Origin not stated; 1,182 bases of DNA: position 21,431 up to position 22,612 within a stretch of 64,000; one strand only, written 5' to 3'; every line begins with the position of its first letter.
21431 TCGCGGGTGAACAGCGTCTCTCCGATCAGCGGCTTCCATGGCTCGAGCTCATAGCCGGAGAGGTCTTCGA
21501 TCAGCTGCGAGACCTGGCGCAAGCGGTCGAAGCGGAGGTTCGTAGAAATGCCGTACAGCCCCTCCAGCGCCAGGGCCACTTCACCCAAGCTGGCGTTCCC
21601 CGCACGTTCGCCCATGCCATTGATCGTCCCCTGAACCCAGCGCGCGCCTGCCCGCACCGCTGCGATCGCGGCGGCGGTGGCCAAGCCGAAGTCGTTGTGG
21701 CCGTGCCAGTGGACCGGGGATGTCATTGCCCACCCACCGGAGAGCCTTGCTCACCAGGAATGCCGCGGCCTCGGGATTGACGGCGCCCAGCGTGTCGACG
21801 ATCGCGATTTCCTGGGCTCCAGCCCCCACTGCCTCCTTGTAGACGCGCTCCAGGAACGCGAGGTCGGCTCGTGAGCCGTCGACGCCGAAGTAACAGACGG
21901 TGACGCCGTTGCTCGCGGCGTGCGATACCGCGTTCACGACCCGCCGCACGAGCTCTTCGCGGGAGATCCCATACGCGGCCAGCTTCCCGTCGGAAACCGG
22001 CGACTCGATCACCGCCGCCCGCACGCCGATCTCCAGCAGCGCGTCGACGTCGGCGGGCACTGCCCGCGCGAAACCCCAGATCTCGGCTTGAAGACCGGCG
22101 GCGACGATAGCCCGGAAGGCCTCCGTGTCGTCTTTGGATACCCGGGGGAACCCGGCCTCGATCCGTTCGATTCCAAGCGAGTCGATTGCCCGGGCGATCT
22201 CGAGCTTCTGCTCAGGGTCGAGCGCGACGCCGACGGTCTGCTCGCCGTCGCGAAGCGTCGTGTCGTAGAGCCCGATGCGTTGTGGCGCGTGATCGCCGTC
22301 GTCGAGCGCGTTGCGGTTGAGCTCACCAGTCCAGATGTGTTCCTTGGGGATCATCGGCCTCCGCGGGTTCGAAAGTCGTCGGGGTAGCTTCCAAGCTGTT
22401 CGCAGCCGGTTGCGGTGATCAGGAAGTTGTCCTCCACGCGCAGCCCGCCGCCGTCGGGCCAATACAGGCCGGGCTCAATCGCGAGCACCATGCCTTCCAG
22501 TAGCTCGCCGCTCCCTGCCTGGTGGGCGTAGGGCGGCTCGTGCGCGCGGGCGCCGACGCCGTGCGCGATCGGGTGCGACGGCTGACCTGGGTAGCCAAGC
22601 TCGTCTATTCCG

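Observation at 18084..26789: LeuA-type synthase and tandem ketopantoate reductases inside a hydrolase operon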

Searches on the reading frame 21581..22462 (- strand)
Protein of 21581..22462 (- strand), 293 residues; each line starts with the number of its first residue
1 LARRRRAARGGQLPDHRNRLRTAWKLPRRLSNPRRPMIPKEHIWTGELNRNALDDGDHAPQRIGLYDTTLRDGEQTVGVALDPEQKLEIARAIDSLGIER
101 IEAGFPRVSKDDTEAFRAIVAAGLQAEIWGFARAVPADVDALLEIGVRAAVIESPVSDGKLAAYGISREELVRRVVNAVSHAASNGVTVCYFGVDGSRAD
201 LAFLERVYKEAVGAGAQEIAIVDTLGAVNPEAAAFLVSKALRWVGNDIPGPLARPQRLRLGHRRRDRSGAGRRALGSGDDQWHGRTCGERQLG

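Call 5: search_protein_families(library=pfam, proteins=[window:21581-22462:-])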
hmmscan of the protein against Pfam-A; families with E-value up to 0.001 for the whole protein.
window:21581-22462:- (293 aa): 1 family
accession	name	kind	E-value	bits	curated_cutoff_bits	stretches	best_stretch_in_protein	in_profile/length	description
PF00682.25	HMGL-like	-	1e-36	127.1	29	1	63-239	2-179/260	HMGL-like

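Call 6: search_protein_families(library=ncbifam, proteins=[window:21581-22462:-])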
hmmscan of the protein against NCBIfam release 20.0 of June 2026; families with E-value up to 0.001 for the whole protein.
window:21581-22462:- (293 aa): 18 families
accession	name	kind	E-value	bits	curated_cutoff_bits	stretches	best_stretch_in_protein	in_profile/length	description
NF002085.0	PRK00915.1-2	subfamily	4e-51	174.3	517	1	58-240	9-192/504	2-isopropylmalate synthase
TIGR02090.1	LEU1_arch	subfamily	2.7e-44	151.8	484.75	1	65-239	3-178/363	isopropylmalate/citramalate/homocitrate synthases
TIGR02660.1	nifV_homocitr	equivalog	3.3e-38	131.9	462.9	1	64-237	3-177/365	homocitrate synthase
NF041069.1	IPMS_Sufob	equivalog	1.7e-37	129.6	600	1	65-246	3-186/371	isopropylmalate synthase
TIGR02146.1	LysS_fung_arch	equivalog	1e-35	123.6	413.55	1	66-244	2-181/344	homocitrate synthase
NF002086.0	PRK00915.1-3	equivalog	5.5e-34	117.5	532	1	60-239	4-188/516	2-isopropylmalate synthase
NF002088.0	PRK00915.1-5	equivalog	1.3e-32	113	697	1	61-233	2-179/514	2-isopropylmalate synthase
NF002087.0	PRK00915.1-4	equivalog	9.8e-30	103.5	729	1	61-242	5-191/516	2-isopropylmalate synthase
TIGR00973.1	leuA_bact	equivalog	4.2e-29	101.4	598.7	1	62-239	1-183/494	2-isopropylmalate synthase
NF002084.0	PRK00915.1-1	equivalog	2.6e-23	82.4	748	1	61-244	3-191/523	2-isopropylmalate synthase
TIGR00977.1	citramal_synth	equivalog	5.9e-15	54.6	450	1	63-236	2-188/526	citramalate synthase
NF042433.1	CitmalDyn_Leptosp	equivalog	2e-11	43.2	950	1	61-234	6-189/514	(R)-citramalate synthase CimA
NF042434.1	IPMS_Lepto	equivalog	2.1e-10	40.1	500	1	61-231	4-185/374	2-isopropylmalate synthase LeuA2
TIGR00970.1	leuA_yeast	equivalog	1.9e-06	26.8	697.4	1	67-124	31-88/564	2-isopropylmalate synthase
NF006049.0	PRK08195.1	subfamily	3.6e-06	26.2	229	0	61-103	6-48/344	4-hyroxy-2-oxovalerate/4-hydroxy-2-oxopentanoic acid aldolase,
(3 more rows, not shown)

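Call 14: find_homologous_proteins(query=window:21581-22354:-, region=1-208, max_evalue=1e-30)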
Query window:21581-22354:-, residues 1-208 (208 aa): 7825 proteins with E <= 1e-30 among 8000 candidates; the best 120 are listed. Only proteins of 141 to 450 residues were searched: fused or split forms outside these lengths cannot appear, so this answer is no evidence that the protein stands alone or is whole; lengths 'longer' or 'shorter' looks for them.
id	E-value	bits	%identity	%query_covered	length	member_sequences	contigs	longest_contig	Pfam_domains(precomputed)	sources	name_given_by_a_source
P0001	7.0e-128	442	100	100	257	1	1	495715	PF00682.26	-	-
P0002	6.4e-117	407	93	100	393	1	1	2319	PF00682.26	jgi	jgi:isopropylmalate/homocitrate/citramalate synthase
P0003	4.4e-107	374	87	100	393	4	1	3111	PF00682.26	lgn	-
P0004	9.5e-107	373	86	100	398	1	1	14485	PF22617.2,PF00682.26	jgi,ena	-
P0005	5.0e-106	371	84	100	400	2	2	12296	PF22617.2,PF00682.26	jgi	jgi:isopropylmalate/homocitrate/citramalate synthase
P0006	1.3e-105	370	85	100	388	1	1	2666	PF22617.2,PF00682.26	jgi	-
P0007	1.5e-105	369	84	100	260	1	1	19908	PF00682.26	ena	-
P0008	1.6e-105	369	84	100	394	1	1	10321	PF22617.2,PF00682.26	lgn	-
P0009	2.7e-105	369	86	100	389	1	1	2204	PF22617.2,PF00682.26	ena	-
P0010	2.8e-105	369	85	100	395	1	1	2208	PF22617.2,PF00682.26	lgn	-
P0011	3.1e-105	368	84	100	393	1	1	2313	PF22617.2,PF00682.26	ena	-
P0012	3.4e-105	368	84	100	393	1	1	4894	PF22617.2,PF00682.26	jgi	jgi:isopropylmalate/homocitrate/citramalate synthase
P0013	3.5e-105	368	84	100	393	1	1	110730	PF22617.2,PF00682.26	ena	-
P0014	5.9e-105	367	85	100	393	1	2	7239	PF22617.2,PF00682.26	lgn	-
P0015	1.0e-104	367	85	100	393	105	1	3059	PF22617.2,PF00682.26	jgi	jgi:isopropylmalate/homocitrate/citramalate synthase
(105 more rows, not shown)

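Call 19: find_related_loci(query=A1, collection=genome_contigs, flank=10000)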
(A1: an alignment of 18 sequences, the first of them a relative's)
Query A1 (393 aa) in genome_contigs; peptide patterns used: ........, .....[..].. (x = any residue, [..] = any of these).
597 stretches matched a pattern (row limit reached: there are more); 553 encode a relative of the query (tblastn E <= 1e-3); the best 80 are kept; 80 distinct loci.
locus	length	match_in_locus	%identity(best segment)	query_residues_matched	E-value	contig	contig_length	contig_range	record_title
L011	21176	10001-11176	83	1-393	0e+0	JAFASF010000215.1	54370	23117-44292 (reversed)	MAG: Solirubrobacterales bacterium isolate CP_BM_ER_R8_11 BM_ER_R8_k147_2547951, whole genome shotgun sequence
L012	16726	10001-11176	82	1-393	0e+0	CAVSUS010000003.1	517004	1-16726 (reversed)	MAG: uncultured Solirubrobacterales bacterium isolate MFD09603.bin.3.249 genome assembly, contig: contig_32438, whole ge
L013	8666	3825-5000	79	1-392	0e+0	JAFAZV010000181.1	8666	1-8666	MAG: Solirubrobacterales bacterium isolate CP_BM_RX_R9_14 BM_RX_R9_k147_249027, whole genome shotgun sequence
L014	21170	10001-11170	72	1-390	2e-173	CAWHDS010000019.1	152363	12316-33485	MAG: uncultured Solirubrobacterales bacterium isolate MFD04780.bin.2.109 genome assembly, contig: contig_36648, whole ge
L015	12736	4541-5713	67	1-390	4e-172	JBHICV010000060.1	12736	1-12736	MAG: Acidimicrobiia bacterium isolate Bea_3_bin.44 NODE_958_length_12736_cov_7.341377, whole genome shotgun sequence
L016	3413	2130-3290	71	1-392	8e-177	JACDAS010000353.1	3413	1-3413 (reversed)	MAG: Actinomycetota bacterium isolate MGR_bin262 SD2897-2912_k127_7857201, whole genome shotgun sequence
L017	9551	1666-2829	70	1-393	6e-168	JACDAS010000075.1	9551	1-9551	MAG: Actinomycetota bacterium isolate MGR_bin262 SD2897-2912_k127_1430483, whole genome shotgun sequence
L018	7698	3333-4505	66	1-392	4e-167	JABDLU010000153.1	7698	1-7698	MAG: Acidimicrobiia bacterium isolate SS_bin_83 k127_342477, whole genome shotgun sequence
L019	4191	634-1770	67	7-390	2e-171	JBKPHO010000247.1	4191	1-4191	MAG: Actinomycetota bacterium isolate HAY_GB_MAG_00008 HAY_GB_000000426198, whole genome shotgun sequence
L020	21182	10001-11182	69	1-393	5e-166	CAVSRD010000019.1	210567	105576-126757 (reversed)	MAG: uncultured Solirubrobacterales bacterium isolate MFD05684.bin.2.262 genome assembly, contig: contig_64566, whole ge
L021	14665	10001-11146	67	5-391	3e-165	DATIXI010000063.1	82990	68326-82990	MAG TPA_asm: Gaiellaceae bacterium isolate SMAG_U15245 k141_5256928, whole genome shotgun sequence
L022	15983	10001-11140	67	7-391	4e-165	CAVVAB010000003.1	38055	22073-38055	MAG: uncultured Actinomycetes bacterium isolate MFD03975.bin.2.148 genome assembly, contig: contig_141850, whole genome 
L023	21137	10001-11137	69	7-390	2e-164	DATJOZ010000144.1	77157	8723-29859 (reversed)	MAG TPA_asm: Gaiellaceae bacterium isolate SMAG_U14900 k141_958649, whole genome shotgun sequence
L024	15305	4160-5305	70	7-390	2e-163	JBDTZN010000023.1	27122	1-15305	MAG: Thermoleophilia bacterium isolate cluster4_bin.168 NODE_2622_length_27122_cov_68.029778, whole genome shotgun seque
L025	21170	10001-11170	69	1-390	1e-163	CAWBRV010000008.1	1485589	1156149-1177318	MAG: uncultured Actinomycetes bacterium isolate MFD02134.bin.1.225 genome assembly, contig: contig_8405, whole genome sh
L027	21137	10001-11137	67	7-390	5e-163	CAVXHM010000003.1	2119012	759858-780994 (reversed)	MAG: uncultured Actinomycetes bacterium isolate MFD05502.bin.2.61 genome assembly, contig: contig_1515, whole genome sho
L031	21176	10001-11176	68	1-392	7e-162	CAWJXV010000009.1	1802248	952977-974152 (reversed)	MAG: uncultured Actinomycetes bacterium isolate MFD03975.bin.1.244 genome assembly, contig: contig_6277, whole genome sh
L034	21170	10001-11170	65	1-390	5e-160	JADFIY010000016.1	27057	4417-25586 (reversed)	MAG: Acidobacteria bacterium isolate B3T1L10 B3T1L10_NODE2221, whole genome shotgun sequence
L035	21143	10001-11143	67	4-389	3e-160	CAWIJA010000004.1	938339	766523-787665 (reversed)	MAG: uncultured Actinomycetes bacterium isolate MFD04944.bin.2.125 genome assembly, contig: contig_46855, whole genome s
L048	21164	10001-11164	63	1-389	4e-159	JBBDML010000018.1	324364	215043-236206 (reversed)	MAG: Acidimicrobiia bacterium isolate LejiaB_65_21 Lejia_B_25_length_324364_cov_12, whole genome shotgun sequence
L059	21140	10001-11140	66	5-390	9e-158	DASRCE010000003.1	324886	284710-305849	MAG TPA_asm: Gaiellaceae bacterium isolate SMAG_U9945 k141_213025, whole genome shotgun sequence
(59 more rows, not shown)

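Call 25: search_solved_structures(query=P0002, show_alignments=5, max_evalue=0.00001)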
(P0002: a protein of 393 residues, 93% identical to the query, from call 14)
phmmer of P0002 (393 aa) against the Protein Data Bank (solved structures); distinct sequences matched with E-value up to 0.00001: 31.
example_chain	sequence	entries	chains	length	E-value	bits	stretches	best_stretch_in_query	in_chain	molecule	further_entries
6ktq_A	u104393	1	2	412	7.3e-53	183.4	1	23-372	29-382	Homocitrate synthase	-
3rmj_A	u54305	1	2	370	3.9e-50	174.4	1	25-362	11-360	2-isopropylmalate synthase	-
6e1j_A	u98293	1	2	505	5.3e-47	164.1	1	27-391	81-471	2-isopropylmalate synthase, A genome specific 1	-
3ewb_X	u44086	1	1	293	4.3e-46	161.1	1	25-292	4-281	2-isopropylmalate synthase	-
3eeg_A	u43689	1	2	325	3.7e-43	151.5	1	25-311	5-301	2-isopropylmalate synthase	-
3a9i_A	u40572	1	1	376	3.5e-38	135.1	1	29-377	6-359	Homocitrate synthase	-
2ztj_A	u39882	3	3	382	3.7e-38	135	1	29-377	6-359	Homocitrate synthase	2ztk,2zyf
4ov4_A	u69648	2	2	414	8e-32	114.2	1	19-380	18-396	2-isopropylmalate synthase | isopropylmalate synthase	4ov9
3ble_A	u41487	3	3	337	8.5e-31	110.8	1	24-313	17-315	Citramalate synthase from Leptospira interrogans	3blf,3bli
3ivs_A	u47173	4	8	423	8.7e-31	110.8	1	27-375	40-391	Homocitrate synthase, mitochondrial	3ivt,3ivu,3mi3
4jn6_A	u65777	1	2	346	1.9e-11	47.1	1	176-283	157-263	4-hydroxy-2-oxovalerate aldolase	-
4lrs_A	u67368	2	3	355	3.5e-11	46.2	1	18-271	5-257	4-hydroxy-2-oxovalerate aldolase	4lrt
3hpx_A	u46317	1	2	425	1.9e-10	43.8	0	211-311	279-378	2-isopropylmalate synthase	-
3u6w_A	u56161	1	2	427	1.9e-10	43.8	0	211-311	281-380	2-isopropylmalate synthase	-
4jx6_A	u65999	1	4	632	4.6e-10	42.5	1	162-264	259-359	Pyruvate carboxylase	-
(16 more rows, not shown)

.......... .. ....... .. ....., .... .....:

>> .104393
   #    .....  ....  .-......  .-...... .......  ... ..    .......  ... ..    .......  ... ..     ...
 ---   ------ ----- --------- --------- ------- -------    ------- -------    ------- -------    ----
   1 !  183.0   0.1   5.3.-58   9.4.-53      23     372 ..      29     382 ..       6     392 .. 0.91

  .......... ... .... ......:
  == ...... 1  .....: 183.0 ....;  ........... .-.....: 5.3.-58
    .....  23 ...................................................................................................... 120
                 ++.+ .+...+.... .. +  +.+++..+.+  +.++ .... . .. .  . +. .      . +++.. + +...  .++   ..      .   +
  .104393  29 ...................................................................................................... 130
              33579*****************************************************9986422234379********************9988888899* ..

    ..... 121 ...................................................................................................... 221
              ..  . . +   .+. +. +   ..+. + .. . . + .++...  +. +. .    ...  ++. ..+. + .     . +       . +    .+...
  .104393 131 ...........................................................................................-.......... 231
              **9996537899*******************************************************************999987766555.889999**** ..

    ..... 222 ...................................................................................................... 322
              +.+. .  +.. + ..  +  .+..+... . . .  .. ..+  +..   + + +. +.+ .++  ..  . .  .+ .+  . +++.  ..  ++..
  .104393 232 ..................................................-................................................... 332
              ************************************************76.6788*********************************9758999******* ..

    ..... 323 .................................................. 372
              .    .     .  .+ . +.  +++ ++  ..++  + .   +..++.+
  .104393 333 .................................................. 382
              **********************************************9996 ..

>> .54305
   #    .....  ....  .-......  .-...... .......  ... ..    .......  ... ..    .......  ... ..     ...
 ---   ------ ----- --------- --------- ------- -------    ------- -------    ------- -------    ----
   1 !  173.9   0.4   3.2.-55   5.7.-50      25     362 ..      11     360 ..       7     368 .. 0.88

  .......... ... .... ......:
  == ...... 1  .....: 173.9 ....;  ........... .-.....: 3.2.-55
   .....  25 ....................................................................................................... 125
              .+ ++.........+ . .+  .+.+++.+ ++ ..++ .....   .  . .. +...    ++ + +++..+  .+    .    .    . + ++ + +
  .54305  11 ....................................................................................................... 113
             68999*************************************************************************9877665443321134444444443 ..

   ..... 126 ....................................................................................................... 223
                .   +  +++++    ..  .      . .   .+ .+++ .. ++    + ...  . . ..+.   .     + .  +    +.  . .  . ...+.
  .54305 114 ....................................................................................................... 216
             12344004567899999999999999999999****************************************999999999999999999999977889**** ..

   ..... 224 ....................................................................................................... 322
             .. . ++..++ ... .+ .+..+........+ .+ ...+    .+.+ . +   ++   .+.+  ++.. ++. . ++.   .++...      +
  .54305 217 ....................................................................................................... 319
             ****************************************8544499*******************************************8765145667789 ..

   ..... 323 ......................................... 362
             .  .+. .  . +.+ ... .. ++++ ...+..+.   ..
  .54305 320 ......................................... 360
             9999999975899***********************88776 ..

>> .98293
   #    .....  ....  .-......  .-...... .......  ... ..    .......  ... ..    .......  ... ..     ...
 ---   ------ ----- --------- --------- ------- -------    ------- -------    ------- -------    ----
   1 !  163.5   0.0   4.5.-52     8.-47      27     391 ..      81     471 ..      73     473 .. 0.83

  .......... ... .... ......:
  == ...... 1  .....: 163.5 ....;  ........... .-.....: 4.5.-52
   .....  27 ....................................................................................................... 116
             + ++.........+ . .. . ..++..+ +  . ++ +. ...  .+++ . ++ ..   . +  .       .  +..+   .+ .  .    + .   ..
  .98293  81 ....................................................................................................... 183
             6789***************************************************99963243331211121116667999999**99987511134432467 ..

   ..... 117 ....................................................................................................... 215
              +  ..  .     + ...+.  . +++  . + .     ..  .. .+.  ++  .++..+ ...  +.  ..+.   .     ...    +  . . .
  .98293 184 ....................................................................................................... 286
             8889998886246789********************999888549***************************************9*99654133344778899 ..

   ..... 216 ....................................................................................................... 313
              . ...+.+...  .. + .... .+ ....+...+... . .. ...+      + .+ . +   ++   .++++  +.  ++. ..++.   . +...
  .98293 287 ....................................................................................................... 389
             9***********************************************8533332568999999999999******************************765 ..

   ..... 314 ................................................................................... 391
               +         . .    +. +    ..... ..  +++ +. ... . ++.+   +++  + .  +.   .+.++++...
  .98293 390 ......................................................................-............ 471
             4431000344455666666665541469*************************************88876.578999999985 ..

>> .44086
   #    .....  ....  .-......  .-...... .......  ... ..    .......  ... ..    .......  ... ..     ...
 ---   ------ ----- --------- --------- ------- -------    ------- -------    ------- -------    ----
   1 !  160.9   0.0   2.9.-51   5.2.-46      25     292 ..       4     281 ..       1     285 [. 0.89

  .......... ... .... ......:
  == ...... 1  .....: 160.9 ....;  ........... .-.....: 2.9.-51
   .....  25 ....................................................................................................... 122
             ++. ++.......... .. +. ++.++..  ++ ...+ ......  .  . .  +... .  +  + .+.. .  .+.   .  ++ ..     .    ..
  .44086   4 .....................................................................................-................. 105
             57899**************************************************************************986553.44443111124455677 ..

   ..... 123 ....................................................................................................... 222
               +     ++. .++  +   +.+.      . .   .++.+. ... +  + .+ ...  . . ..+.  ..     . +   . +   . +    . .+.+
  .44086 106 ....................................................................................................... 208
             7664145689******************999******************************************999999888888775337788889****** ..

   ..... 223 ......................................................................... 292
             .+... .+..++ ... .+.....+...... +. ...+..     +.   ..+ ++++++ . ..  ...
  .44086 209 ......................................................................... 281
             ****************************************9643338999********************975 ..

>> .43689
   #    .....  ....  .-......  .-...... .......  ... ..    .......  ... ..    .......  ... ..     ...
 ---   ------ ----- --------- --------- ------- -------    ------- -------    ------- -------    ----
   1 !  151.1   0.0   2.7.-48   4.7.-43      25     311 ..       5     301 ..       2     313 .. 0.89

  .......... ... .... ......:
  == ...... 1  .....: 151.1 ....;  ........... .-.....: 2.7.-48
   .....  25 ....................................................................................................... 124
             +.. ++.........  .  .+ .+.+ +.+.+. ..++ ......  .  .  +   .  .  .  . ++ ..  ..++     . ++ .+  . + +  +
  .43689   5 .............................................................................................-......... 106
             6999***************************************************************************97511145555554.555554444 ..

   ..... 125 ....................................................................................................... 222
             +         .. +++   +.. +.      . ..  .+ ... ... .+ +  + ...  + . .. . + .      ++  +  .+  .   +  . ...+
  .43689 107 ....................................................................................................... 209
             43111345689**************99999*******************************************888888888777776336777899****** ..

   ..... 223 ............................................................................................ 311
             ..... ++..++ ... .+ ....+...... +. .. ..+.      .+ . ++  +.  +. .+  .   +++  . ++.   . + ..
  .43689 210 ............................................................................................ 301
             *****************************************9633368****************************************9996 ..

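Call 27: search_dna_similar(query=P0002, collection=plasmids, mode=protein, max_rows=15)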
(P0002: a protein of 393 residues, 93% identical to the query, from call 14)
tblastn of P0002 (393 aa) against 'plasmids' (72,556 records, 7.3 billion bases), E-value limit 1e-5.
Records with a match: 329; places in all: 344; records where one place covers at least 80% of the query: 152.
Best place of each record, by identity: <60% 329.
By first word of the organism name: Buchnera 64; Bacillus 45; Agrobacterium 22; Candidatus 22; Streptomyces 19; Haladaptatus 10; Rhizobium 10; Clostridium 9; Escherichia 9; Sinorhizobium 8; and 51 more.
By predicted mobility (MOB-suite, as given by PLSDB): non-mobilizable 260; conjugative 61; mobilizable 8.
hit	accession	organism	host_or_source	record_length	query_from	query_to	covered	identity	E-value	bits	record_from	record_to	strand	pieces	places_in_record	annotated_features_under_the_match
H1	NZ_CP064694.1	Bradyrhizobium sp. 187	Acmispon strigosus,cell culture,root ...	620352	29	389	90%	38.5%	9e-31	159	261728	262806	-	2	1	none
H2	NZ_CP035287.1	Paracoccus versutus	whole organism,soil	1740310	24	390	93%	37.0%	6e-42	164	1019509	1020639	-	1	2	none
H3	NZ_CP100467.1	Halomicrococcus gelatinilyticus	cell culture,sediment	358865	27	391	93%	37.1%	6e-45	173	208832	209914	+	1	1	(R)-citramalate synthase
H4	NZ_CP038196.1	Paracoccus versutus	single cell,soil adjacent to the roots ...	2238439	24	390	93%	36.8%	3e-42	165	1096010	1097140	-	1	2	none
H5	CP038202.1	Paracoccus ferrooxidans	single cell,bioreactor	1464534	24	390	93%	36.8%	6e-42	164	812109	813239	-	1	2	2-isopropylmalate synthase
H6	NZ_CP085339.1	Haladaptatus halobius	cell culture,saline soil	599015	27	391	93%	36.8%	8e-46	176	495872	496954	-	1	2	2-isopropylmalate synthase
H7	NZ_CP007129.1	Gemmatirosa kalamazoonensis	-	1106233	24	392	94%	36.1%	1e-33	140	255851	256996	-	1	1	record has no annotation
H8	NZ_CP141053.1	Paracoccus denitrificans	-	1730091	24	390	93%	36.2%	2e-40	160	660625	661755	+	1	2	none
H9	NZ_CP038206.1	Paracoccus pantotrophus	single cell,soil associated with ...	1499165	24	384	92%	36.8%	6e-41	161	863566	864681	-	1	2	none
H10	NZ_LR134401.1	Listeria monocytogenes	Homo sapiens,Vein blood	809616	25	390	93%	36.2%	1e-37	152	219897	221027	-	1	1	2-isopropylmalate synthase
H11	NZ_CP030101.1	Listeria monocytogenes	Environment,water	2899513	25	390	93%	36.2%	3e-37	150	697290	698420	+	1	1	none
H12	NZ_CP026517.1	Deinococcus sp. NW-56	whole organism,water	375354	26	393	94%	36.0%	3e-38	153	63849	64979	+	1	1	2-isopropylmalate synthase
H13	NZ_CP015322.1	Mesorhizobium amorphae CCNWGS0123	Robinia pseudoacacia,cell culture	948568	25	392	94%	35.9%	7e-31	132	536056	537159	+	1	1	nifV: homocitrate synthase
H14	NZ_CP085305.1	Haladaptatus pallidirubidus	cell culture,saline soil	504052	25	391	93%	36.0%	2e-45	174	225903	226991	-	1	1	(R)-citramalate synthase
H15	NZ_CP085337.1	Haladaptatus halobius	cell culture,saline soil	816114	25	348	82%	40.2%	3e-43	168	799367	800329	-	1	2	none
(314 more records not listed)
